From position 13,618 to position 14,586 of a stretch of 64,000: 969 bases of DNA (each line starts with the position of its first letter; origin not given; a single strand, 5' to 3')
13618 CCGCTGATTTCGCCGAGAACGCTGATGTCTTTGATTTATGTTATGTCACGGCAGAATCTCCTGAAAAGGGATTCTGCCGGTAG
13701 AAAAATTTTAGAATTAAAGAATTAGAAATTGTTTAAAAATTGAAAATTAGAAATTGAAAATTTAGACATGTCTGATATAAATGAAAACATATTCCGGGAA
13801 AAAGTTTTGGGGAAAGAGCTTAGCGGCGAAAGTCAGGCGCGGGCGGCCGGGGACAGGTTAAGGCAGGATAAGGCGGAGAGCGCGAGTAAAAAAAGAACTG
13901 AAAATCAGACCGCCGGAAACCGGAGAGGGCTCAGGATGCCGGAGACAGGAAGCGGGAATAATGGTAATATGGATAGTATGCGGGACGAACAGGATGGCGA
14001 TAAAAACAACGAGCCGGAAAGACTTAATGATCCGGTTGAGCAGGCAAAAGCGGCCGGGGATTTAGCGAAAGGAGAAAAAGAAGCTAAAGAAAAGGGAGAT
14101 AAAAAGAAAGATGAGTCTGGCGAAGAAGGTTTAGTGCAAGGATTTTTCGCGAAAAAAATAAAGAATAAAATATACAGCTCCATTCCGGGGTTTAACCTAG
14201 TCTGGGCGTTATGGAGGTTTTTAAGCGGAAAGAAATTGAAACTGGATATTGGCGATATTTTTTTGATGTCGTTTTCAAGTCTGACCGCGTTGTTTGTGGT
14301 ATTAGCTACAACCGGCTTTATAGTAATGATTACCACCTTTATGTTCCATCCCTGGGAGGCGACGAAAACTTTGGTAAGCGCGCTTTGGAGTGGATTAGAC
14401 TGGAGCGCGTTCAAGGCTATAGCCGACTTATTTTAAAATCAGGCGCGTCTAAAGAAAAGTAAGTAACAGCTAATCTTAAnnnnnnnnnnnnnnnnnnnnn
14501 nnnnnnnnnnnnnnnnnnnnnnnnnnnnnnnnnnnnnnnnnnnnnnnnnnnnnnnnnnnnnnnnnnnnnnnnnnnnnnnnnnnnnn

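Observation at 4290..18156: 3105-aa Cys-rich giant secreted protein followed by a 2-TM protein, a 912-aa polytopic membrane protein and a 307-aa protein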

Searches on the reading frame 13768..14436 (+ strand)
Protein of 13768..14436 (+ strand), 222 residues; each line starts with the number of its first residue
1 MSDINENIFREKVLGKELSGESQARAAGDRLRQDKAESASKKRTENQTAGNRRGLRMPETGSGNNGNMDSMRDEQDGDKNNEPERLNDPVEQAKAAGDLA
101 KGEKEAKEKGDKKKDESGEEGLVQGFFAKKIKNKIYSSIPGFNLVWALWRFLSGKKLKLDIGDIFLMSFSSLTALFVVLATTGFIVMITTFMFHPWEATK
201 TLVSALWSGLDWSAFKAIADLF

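Call 4: search_protein_families(library=pfam, proteins=[window:13768-14436:+], max_evalue=1)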
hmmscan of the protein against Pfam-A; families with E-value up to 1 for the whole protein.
window:13768-14436:+ (222 aa): 0 families

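Call 5: search_protein_families(library=ncbifam, proteins=[window:13768-14436:+], max_evalue=1)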
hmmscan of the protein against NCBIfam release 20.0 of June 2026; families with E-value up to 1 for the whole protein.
window:13768-14436:+ (222 aa): 1 family
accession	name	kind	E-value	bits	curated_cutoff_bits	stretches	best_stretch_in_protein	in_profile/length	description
TIGR04420.1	Sec_Non_Glob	hypoth_equivalog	0.032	14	90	1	101-155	175-226/243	SRP-less Sec system protein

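Call 27: search_protein_families(library=pfam, alignment_id=A1, max_evalue=1)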
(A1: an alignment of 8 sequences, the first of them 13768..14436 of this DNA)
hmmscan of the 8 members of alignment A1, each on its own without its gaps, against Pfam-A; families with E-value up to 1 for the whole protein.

A. member 1, window:13768-14436:+ (222 aa): 0 families

B. families by the number of members that match (of 8 scanned): 8 families
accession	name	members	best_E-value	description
PF19762.4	DUF6249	1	0.0017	Domain of unknown function (DUF6249)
PF16214.10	AC_N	1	0.0044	Adenylyl cyclase N-terminal extracellular and transmembrane region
PF10911.13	T7-like_Y65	1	0.059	Bacteriophage T7-like gene 6.5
PF20990.2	DUF2207_C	1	0.17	Predicted membrane protein (DUF2207) C-terminal domain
PF01956.21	EMC3_TMCO1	1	0.2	Integral membrane protein EMC3/TMCO1-like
PF10187.15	FAM192A_Fyv6_N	1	0.49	FAM192A/Fyv6, N-terminal domain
PF00430.23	ATP-synt_B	1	0.52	ATP synthase B/B' CF(0)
PF01080.22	Presenilin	1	0.79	Presenilin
